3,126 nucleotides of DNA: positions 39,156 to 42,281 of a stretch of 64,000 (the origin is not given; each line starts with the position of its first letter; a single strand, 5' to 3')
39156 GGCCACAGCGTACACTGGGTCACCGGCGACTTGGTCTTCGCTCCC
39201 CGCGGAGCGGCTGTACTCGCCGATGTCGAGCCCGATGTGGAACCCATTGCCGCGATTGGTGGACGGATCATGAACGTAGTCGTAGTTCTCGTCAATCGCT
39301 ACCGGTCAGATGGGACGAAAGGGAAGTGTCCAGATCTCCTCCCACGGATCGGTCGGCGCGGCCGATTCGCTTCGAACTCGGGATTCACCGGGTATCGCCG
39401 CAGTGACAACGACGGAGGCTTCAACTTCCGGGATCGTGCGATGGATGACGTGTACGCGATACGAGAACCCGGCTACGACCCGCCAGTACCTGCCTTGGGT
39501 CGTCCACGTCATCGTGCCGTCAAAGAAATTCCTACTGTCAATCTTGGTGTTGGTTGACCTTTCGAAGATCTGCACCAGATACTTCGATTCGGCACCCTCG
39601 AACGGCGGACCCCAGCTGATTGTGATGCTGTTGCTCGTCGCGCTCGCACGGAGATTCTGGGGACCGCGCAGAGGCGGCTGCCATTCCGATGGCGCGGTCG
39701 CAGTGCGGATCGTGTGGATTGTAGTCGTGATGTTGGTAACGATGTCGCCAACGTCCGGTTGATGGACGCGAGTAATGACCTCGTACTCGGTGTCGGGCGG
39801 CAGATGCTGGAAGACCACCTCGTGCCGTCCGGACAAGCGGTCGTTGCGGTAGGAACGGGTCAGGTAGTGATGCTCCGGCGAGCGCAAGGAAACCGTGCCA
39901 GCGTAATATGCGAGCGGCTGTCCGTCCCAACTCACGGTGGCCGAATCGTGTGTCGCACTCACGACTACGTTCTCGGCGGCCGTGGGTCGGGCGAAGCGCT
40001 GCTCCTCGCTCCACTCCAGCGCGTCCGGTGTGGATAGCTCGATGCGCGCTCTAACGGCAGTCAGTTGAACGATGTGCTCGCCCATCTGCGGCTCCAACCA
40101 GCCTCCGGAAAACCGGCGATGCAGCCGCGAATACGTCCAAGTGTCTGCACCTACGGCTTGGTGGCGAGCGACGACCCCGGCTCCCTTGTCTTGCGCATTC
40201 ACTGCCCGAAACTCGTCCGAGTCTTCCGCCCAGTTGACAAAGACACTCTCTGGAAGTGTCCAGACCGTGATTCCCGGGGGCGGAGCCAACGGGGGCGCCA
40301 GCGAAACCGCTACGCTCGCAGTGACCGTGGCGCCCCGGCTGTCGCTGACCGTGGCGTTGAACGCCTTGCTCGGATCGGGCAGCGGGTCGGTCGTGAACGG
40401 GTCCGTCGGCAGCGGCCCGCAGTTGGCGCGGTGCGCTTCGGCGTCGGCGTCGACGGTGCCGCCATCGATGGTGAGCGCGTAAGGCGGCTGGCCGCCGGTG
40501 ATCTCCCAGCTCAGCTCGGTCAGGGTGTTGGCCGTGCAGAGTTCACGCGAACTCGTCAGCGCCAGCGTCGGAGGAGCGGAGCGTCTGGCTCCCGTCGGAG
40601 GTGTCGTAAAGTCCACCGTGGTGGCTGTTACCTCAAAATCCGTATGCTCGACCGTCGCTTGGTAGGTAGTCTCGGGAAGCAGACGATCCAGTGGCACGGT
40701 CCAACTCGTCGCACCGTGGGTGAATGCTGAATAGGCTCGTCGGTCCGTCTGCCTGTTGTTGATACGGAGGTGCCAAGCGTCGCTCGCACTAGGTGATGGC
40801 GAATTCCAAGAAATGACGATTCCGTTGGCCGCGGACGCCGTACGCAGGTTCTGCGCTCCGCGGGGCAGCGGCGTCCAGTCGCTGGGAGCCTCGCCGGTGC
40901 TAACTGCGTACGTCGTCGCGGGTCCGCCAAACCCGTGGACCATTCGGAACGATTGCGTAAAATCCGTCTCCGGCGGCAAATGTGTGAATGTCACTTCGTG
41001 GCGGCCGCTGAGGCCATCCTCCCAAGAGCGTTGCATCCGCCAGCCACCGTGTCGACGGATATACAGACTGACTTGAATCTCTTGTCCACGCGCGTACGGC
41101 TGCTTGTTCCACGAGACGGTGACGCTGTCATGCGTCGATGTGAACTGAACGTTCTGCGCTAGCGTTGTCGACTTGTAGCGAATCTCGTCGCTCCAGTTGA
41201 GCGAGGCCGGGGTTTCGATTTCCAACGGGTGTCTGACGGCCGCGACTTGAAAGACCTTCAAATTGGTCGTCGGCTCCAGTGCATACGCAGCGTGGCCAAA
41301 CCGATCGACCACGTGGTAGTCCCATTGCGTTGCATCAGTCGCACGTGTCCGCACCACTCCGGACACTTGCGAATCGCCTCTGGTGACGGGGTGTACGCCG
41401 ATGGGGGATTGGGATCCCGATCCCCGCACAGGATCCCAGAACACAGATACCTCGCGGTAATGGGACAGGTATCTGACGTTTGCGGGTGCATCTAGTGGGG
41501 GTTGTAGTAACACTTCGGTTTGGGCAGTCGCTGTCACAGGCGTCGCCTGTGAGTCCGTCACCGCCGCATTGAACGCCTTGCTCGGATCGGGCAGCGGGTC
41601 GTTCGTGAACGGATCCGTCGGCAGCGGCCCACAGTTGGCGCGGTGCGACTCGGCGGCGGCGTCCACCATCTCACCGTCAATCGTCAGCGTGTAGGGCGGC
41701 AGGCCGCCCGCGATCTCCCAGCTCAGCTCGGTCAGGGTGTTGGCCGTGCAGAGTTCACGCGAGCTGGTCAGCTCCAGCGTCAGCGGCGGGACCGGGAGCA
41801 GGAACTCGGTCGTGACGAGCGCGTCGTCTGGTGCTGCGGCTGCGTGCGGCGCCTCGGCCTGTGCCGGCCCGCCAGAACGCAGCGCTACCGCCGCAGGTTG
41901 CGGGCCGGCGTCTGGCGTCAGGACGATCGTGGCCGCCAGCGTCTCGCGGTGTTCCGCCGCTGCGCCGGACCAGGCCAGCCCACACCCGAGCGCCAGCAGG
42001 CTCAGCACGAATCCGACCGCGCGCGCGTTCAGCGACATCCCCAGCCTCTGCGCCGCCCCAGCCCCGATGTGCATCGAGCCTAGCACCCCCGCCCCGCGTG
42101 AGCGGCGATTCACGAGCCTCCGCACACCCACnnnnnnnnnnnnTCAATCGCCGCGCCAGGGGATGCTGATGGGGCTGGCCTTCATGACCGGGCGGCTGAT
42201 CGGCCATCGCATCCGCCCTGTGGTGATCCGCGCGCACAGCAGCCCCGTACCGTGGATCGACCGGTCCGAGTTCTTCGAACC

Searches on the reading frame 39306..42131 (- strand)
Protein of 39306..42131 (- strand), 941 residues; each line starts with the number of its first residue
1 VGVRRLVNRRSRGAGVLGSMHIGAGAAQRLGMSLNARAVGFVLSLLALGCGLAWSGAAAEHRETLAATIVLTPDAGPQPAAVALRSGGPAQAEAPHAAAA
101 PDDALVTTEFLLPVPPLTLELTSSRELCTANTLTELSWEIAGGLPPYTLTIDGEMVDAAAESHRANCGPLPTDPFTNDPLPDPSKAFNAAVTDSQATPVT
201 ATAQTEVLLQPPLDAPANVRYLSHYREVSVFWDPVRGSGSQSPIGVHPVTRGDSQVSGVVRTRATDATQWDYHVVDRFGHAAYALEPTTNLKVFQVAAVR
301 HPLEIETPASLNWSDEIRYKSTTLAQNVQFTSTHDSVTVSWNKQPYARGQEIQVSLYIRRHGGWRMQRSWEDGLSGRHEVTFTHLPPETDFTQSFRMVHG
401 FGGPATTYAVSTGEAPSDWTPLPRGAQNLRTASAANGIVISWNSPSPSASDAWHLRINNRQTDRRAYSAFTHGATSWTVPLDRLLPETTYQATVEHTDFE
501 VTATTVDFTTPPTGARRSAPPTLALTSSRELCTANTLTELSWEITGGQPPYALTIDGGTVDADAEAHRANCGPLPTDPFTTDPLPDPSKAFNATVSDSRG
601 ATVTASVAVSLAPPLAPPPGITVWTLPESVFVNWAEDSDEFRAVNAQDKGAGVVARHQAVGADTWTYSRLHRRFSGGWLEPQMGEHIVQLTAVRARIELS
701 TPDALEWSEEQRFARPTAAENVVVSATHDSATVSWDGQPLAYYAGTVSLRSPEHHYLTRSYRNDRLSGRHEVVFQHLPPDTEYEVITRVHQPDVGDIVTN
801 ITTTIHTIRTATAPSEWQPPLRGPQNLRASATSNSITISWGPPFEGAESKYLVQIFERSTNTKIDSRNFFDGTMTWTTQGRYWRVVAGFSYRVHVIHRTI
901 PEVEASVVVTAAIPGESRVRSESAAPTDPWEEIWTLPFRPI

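Call 63: search_protein_families(library=pfam, proteins=[window:39306-42131:-], max_evalue=0.00001)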
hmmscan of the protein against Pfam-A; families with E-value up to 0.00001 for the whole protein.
window:39306-42131:- (941 aa): 1 family
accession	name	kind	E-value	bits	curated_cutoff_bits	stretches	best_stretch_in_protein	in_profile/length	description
PF00041.27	fn3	-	2e-15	57.2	25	0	824-867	3-46/84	Fibronectin type III domain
